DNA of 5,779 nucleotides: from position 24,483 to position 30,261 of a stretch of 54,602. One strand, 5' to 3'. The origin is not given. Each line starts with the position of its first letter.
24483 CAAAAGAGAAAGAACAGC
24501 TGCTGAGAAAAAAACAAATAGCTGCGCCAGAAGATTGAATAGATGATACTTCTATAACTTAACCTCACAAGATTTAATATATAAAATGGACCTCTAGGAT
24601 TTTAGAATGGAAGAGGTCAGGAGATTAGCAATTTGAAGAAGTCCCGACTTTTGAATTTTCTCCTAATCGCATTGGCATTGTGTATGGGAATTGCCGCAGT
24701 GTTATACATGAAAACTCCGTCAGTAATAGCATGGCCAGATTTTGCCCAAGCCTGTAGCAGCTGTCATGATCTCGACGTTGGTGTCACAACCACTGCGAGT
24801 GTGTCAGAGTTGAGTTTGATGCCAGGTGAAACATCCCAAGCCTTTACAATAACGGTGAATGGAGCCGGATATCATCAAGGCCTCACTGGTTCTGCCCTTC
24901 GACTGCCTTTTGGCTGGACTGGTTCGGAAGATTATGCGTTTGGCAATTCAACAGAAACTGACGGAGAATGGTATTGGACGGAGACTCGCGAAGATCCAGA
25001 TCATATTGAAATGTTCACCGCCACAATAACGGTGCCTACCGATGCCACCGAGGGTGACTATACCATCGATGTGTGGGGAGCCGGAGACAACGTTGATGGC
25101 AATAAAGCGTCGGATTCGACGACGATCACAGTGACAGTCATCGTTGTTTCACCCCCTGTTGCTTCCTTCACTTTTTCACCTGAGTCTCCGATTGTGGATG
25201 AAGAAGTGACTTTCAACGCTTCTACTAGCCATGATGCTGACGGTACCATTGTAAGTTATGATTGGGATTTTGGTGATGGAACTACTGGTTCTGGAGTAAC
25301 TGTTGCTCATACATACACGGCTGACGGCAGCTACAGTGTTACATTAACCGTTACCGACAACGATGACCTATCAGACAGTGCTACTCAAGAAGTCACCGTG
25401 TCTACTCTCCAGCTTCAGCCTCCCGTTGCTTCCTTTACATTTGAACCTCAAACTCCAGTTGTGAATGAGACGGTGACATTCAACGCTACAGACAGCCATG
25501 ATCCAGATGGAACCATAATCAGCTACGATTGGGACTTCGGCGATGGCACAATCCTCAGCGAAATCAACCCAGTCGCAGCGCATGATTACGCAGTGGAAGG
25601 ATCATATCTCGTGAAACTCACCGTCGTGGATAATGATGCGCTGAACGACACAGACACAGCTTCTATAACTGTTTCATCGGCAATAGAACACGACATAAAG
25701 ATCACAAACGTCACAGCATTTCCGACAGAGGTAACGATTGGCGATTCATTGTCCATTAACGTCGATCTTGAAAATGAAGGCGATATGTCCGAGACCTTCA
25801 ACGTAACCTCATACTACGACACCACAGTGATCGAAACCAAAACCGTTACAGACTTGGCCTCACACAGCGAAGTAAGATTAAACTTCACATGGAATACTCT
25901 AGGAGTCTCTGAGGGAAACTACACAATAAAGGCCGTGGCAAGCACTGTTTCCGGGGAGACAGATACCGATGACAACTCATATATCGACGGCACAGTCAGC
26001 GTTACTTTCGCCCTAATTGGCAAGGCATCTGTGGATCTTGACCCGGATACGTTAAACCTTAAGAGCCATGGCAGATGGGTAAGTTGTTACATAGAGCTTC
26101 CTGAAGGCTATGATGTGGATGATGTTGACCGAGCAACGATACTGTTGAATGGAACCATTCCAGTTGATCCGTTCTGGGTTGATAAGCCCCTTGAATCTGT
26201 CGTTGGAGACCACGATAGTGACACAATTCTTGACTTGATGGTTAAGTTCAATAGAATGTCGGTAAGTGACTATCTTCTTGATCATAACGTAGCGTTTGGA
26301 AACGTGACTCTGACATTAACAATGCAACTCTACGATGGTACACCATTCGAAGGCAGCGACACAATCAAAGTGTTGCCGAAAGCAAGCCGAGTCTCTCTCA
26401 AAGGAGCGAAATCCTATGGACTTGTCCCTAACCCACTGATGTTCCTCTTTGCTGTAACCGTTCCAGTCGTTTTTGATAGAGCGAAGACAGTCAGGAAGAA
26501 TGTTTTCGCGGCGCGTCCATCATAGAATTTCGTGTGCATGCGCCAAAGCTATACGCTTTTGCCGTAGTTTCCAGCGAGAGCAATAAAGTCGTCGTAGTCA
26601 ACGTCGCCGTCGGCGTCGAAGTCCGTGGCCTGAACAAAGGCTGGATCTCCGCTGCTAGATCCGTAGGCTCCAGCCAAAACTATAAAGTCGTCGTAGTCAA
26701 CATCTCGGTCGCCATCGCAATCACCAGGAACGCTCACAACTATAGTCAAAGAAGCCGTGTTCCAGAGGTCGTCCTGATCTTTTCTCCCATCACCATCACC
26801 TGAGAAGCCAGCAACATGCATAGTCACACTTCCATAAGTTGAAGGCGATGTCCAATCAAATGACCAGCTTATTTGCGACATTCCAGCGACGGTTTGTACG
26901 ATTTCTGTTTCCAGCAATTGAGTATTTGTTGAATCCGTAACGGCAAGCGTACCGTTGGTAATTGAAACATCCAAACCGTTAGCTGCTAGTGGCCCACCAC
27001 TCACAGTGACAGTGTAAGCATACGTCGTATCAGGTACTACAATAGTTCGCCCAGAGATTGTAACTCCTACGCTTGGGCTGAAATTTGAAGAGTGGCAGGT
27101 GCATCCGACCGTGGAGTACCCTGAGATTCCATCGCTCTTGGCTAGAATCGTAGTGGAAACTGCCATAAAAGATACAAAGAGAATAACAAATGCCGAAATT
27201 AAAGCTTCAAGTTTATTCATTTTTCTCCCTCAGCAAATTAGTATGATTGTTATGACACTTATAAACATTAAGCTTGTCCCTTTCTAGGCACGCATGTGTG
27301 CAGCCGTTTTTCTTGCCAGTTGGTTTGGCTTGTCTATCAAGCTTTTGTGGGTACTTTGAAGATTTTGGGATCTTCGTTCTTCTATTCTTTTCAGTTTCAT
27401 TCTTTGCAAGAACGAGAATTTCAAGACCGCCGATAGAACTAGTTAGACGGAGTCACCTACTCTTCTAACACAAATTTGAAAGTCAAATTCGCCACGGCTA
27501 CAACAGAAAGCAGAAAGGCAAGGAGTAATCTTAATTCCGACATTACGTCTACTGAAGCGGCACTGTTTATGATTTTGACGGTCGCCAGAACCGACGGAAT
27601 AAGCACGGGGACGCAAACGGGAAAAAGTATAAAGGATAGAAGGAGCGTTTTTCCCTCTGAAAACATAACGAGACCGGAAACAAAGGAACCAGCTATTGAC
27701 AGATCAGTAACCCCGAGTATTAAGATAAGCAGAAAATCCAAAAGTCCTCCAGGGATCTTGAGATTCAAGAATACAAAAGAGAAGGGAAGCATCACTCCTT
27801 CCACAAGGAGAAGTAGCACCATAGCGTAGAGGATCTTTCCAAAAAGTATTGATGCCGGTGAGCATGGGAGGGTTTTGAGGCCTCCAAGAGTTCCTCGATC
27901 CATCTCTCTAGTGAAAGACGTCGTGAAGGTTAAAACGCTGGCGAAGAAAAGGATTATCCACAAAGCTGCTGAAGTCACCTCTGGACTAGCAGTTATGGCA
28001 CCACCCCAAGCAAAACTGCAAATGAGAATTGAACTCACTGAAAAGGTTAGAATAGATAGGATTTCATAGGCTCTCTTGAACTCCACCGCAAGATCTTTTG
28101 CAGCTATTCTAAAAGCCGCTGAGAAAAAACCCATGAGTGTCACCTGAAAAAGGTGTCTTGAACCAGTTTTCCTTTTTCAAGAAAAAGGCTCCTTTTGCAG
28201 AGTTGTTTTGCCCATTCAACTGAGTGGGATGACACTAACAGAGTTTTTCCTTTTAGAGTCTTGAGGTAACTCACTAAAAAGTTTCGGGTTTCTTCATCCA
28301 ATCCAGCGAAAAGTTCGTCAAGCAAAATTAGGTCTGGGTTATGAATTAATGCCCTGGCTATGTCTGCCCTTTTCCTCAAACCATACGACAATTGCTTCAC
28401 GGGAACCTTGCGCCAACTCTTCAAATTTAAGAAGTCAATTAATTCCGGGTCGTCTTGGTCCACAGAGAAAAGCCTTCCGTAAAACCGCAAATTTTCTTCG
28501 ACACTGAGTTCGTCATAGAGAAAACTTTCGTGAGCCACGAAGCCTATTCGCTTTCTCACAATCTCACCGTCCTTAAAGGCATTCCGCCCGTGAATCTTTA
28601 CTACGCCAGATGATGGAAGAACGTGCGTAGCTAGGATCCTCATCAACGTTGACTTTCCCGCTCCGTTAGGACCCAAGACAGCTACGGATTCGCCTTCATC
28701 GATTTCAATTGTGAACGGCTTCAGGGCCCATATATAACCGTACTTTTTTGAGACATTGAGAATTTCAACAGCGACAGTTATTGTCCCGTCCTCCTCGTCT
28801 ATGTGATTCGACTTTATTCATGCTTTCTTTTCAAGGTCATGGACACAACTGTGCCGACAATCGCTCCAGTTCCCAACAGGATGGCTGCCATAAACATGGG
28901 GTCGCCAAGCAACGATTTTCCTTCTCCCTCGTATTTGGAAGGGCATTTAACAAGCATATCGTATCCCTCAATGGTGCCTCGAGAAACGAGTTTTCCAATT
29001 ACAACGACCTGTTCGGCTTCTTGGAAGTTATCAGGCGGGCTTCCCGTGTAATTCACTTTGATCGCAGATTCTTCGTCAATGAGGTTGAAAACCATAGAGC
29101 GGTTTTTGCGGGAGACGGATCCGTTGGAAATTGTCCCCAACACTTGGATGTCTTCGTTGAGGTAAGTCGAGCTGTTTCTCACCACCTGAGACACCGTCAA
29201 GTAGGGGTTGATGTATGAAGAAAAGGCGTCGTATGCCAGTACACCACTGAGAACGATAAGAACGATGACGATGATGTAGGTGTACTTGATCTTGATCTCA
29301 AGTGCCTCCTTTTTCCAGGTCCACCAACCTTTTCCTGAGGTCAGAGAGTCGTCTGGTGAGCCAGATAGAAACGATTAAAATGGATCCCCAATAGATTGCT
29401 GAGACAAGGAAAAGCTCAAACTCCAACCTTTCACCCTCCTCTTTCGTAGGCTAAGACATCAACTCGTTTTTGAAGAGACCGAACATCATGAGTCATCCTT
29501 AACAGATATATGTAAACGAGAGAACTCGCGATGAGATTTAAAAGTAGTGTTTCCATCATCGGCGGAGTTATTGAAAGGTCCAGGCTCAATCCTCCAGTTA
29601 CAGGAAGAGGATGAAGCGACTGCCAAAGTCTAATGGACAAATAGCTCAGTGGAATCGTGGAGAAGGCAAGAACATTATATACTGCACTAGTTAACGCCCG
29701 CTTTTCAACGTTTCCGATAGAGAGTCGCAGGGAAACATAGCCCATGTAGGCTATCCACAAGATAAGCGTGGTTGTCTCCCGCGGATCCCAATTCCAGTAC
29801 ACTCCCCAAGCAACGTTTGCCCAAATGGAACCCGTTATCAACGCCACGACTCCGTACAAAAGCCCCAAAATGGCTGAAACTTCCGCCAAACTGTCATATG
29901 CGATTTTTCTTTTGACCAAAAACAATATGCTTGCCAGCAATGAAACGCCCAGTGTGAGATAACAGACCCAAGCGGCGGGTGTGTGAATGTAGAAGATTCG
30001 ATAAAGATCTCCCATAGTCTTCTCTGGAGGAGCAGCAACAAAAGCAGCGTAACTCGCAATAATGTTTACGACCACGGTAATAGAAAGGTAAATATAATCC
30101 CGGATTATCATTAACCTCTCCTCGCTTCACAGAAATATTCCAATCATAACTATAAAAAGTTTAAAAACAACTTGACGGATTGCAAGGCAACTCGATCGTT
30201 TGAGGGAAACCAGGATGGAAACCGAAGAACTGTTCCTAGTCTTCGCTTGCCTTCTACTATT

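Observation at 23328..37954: Hdr-flanked cytochrome c / menaquinone island: candidate archaeal extracellular electron-transfer system with no recognisable quinol:cytochrome c coupling enzyme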

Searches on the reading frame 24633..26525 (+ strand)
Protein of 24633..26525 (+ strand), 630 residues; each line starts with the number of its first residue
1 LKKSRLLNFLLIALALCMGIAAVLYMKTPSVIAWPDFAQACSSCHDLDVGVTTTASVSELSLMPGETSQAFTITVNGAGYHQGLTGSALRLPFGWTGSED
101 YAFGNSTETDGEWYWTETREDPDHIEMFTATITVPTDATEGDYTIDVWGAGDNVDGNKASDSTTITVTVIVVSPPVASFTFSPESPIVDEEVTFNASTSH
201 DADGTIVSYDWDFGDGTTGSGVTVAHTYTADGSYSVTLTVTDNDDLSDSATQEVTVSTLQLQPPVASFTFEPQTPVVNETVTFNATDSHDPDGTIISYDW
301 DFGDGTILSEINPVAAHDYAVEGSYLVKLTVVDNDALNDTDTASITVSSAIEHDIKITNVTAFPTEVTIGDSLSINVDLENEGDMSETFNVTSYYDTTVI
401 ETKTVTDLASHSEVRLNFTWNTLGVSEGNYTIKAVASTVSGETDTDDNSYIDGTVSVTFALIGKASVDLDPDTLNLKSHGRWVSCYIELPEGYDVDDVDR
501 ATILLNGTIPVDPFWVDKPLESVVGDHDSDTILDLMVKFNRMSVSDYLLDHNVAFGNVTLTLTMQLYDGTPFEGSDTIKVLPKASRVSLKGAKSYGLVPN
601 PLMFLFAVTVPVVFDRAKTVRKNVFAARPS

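Call 4: search_protein_families(library=pfam, proteins=[window:24633-26525:+], max_evalue=0.01)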
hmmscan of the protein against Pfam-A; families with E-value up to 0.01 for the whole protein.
window:24633-26525:+ (630 aa): 8 families
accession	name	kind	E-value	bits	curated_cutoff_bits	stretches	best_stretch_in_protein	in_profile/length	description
PF18911.6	PKD_4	-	4e-40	136.2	27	2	174-256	3-85/85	PKD domain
PF00801.26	PKD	-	2.5e-29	101.5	23.5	2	189-251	14-76/80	PKD domain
PF22352.2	K319L-like_PKD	-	1.3e-17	64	27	2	278-347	11-84/84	K319L-like, PKD domain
PF07705.17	CARDB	-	2.1e-08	34.7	22.7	1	355-438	4-85/101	CARDB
PF21027.3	Sde0182_C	-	0.00057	20.9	27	0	280-300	1-21/83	Cellulose-binding protein Sde0182, C-terminal domain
PF07495.19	Y_Y_Y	-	0.003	17.9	26.6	0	140-169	37-64/65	Y_Y_Y domain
PF13584.12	BatD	-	0.0051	17.9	24.1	1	364-443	5-82/92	BatD DUF11 like domain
PF16967.11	TcfC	-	0.0072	16.3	29.4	0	230-255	42-67/68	E-set like domain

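Call 37: search_protein_families(library=ncbifam, proteins=[window:24633-26525:+], max_evalue=0.01)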
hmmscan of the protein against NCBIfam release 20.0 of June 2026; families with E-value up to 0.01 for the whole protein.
window:24633-26525:+ (630 aa): 4 families
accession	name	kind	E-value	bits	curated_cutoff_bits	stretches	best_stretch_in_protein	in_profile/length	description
TIGR00864.1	PCC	subfamily_domain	2.3e-10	37.5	1861.4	2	251-338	1045-1126/2700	polycystin cation channel protein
NF041895.1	choice_anch_V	domain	0.00018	21.6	42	1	38-166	24-147/150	choice-of-anchor V domain-containing protein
NF058578.1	CPR_pilus_PamR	equivalog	0.0039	16.1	300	0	214-245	188-227/297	pilus system RbmA-like protein PamR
TIGR03096.1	nitroso_cyanin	equivalog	0.0055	16.5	142.85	0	329-406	27-105/135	nitrosocyanin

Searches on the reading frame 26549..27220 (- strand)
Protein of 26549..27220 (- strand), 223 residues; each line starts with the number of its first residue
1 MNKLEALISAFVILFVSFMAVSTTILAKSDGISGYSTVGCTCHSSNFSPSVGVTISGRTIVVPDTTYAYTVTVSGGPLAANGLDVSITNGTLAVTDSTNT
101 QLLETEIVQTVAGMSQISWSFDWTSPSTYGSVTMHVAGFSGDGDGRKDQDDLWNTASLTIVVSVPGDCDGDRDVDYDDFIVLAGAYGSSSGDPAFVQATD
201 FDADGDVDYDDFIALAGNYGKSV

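Call 4: search_protein_families(library=pfam, proteins=[window:26549-27220:-], max_evalue=0.01)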
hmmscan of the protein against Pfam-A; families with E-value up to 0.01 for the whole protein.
window:26549-27220:- (223 aa): 0 families

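Call 37: search_protein_families(library=ncbifam, proteins=[window:26549-27220:-], max_evalue=0.01)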
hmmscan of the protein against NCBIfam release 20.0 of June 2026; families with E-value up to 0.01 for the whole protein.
window:26549-27220:- (223 aa): 2 families
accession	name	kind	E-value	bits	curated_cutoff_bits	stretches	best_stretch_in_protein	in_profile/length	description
NF041895.1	choice_anch_V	domain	1.2e-32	113.1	42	1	19-158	3-149/150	choice-of-anchor V domain-containing protein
NF041894.1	MXAN_6652_fam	equivalog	5.4e-21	75.1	200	1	16-172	4-168/203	MXAN_6652 family MXYO-CTERM-anchored protein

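Call 58: search_solved_structures(query=window:26549-27220:-, max_evalue=10, show_alignments=2)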
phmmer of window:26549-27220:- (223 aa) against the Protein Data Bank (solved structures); distinct sequences matched with E-value up to 10: 101 (the best 60 are shown).
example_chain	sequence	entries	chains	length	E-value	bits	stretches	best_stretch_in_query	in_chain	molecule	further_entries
2y3n_B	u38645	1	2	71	1.4e-06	31.4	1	162-222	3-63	CELLULOSOMAL FAMILY-48 PROCESSIVE GLYCOSIDE HYDROLASE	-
5lxv_B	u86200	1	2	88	0.00052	23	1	161-212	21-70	Carbohydrate-binding protein WP_009985128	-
2aao_A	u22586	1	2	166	0.12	15.3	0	194-216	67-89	Calcium-dependent protein kinase, isoform AK1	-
4wi0_B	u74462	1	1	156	0.15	15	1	164-221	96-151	Cellulosomal scaffoldin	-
4u3s_B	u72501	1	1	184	0.27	14.1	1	50-221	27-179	Cellulosomal scaffoldin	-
4e50_A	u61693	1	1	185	0.27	14.1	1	166-195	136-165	Calmodulin, Linker, IQ motif of Neurogranin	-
4e53_A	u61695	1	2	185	0.3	14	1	166-198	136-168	Calmodulin, Linker, IQ motif of Neuromodulin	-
3l19_A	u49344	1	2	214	0.3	14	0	193-216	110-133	Calcium/calmodulin dependent protein kinase with a kinase domain and 4 calmodulin like EF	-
5lf5_A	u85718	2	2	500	0.32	13.9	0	23-79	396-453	Myelin-associated glycoprotein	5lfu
2l1w_A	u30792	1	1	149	0.39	13.6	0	195-215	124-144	Calmodulin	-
6xw2_A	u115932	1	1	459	0.42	13.5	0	166-192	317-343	Genetically encoded calcium indicator NCaMP7 based on mNeonGreen fluorescent protein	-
3wfn_B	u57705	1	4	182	0.51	13.2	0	166-192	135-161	Calmodulin, Sodium channel protein type 8 subunit alpha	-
9ocw_A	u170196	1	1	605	0.53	13.2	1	166-194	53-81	Calmodulin-1,Eukaryotic elongation factor 2 kinase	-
8b6q_A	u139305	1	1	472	0.56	13.1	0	166-192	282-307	Haloalkane dehalogenase,Calmodulin-1,Haloalkane dehalogenase,Calmodulin-1,M13 peptide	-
8aht_A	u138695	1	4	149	0.61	13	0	192-215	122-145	Calmodulin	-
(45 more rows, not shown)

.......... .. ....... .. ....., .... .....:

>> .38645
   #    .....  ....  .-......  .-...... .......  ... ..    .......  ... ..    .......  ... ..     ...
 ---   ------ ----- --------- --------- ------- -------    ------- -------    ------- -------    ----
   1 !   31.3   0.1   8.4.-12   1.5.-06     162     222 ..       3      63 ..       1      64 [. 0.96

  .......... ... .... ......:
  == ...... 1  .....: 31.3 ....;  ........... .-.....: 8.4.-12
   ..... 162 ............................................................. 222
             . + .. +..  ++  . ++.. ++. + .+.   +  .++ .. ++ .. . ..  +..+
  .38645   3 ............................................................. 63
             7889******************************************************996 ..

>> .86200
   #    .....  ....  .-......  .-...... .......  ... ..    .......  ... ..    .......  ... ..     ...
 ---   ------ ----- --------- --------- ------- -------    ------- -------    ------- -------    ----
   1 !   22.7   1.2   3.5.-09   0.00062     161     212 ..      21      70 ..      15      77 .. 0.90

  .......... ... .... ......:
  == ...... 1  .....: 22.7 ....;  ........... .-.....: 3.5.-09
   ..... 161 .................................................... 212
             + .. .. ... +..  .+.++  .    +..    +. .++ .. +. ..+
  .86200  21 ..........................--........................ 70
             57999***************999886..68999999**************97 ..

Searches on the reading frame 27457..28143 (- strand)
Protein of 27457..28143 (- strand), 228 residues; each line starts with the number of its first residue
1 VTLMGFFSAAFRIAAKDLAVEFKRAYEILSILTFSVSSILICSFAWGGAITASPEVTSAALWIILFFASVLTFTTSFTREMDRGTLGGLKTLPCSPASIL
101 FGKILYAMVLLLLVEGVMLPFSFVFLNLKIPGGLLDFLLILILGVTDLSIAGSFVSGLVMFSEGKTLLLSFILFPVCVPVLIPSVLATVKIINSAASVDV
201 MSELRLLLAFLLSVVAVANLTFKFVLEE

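Call 4: search_protein_families(library=pfam, proteins=[window:27457-28143:-], max_evalue=0.01)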
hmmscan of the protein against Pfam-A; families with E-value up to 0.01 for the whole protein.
window:27457-28143:- (228 aa): 2 families
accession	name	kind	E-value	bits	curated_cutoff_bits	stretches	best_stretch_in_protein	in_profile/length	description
PF03379.19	CcmB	-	5.5e-20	72.2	24.9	1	12-222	3-209/215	CcmB protein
PF12679.13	ABC2_membrane_2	-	0.0035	17.1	27.2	1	74-145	87-159/283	ABC-2 family transporter protein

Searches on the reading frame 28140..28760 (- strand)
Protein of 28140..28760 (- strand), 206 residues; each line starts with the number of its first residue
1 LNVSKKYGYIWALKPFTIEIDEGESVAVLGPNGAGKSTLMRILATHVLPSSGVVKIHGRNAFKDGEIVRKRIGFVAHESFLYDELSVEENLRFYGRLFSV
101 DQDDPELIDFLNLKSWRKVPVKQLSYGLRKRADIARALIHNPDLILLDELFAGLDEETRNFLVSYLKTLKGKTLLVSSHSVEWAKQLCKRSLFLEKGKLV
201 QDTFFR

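Call 4: search_protein_families(library=pfam, proteins=[window:28140-28760:-], max_evalue=0.01)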
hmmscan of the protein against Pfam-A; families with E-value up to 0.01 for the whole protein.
window:28140-28760:- (206 aa): 12 families
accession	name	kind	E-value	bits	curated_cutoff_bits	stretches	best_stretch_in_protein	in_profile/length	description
PF00005.33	ABC_tran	-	8.3e-29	101.4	25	1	13-151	1-136/137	ABC transporter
PF13304.12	AAA_21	-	4.5e-09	37.2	27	2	27-50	3-32/304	AAA domain, putative AbiEii toxin, Type IV TA system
PF02463.25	SMC_N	-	3.7e-05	23.7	40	0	25-41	26-42/220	RecF/RecN/SMC N terminal domain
PF13555.12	AAA_29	-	0.00028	21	27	1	17-43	16-42/61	P-loop containing region of AAA domain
PF13191.12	AAA_16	-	0.00029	21.8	32.6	1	22-60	23-62/167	AAA ATPase domain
PF05729.18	NACHT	-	0.0032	17.8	26.7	0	26-45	3-22/167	NACHT domain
PF24389.1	ORC-CDC6-like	-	0.0047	16.1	27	1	16-49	24-58/571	ORC-CDC6-like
PF25199.1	nSTAND_NTPase5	-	0.0055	17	34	0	23-48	41-66/145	Novel STAND NTPase 5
PF13481.12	AAA_25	-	0.006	16.7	27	0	20-52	30-60/195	AAA domain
PF13476.12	AAA_23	-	0.0082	17.2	27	0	15-43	12-39/201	AAA domain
PF13521.12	AAA_28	-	0.0082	16.8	27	0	26-62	2-36/164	AAA domain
PF13238.12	AAA_18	-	0.0084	17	29.4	0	26-61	1-25/128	AAA domain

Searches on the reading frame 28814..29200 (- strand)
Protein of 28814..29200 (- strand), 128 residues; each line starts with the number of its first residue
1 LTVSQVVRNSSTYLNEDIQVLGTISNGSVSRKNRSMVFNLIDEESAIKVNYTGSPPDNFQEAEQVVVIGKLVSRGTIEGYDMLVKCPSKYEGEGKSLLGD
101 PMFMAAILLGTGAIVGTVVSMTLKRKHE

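Call 4: search_protein_families(library=pfam, proteins=[window:28814-29200:-], max_evalue=0.01)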
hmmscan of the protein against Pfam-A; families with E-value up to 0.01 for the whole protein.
window:28814-29200:- (128 aa): 2 families
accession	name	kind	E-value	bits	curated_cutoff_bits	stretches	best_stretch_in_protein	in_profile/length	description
PF03100.22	CcmE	-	8.7e-22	77.8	24.6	1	1-91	5-97/99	CcmE domain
PF13742.12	tRNA_anti_2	-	0.0038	17.9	27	1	3-71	3-78/95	OB-fold nucleic acid binding domain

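Call 37: search_protein_families(library=ncbifam, proteins=[window:28814-29200:-], max_evalue=0.01)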
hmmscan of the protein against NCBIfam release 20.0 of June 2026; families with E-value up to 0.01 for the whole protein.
window:28814-29200:- (128 aa): 8 families
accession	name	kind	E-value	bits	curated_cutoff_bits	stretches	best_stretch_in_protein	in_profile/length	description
NF009727.0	PRK13254.1-1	equivalog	1.5e-14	54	126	1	2-92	39-129/144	cytochrome c maturation protein CcmE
NF009729.0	PRK13254.1-3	equivalog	4.3e-11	42.7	171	1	8-90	44-128/155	cytochrome c maturation protein CcmE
NF009731.0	PRK13254.1-5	equivalog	1.7e-10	40.8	152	1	7-90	42-126/155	cytochrome c maturation protein CcmE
NF009638.0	PRK13165.1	equivalog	3.6e-10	39.6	186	1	17-90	59-134/161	cytochrome c maturation protein CcmE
NF009635.0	PRK13150.1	equivalog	4.2e-08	33.2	264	1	18-90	60-134/159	cytochrome c maturation protein CcmE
NF009730.0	PRK13254.1-4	equivalog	5.1e-08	33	310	1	20-90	77-147/165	cytochrome c maturation protein CcmE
NF009637.0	PRK13159.1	equivalog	1.9e-06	28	247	1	4-73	41-111/156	cytochrome c maturation protein CcmE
NF009728.0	PRK13254.1-2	equivalog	0.00011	22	221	1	4-90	41-127/153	cytochrome c maturation protein CcmE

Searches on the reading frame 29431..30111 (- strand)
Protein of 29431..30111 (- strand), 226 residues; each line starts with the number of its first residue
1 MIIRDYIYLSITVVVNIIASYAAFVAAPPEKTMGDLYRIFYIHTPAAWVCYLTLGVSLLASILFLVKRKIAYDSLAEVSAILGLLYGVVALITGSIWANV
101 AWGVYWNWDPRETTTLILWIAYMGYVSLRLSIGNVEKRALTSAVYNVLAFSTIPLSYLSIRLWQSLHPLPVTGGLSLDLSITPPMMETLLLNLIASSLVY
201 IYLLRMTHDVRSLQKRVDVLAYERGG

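Call 4: search_protein_families(library=pfam, proteins=[window:29431-30111:-], max_evalue=0.01)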
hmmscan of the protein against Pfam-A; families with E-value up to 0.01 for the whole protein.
window:29431-30111:- (226 aa): 1 family
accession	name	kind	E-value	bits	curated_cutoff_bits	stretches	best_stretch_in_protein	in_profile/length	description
PF01578.25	Cytochrom_C_asm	-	2.2e-31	109.6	29.9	1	12-167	39-212/212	Cytochrome C assembly protein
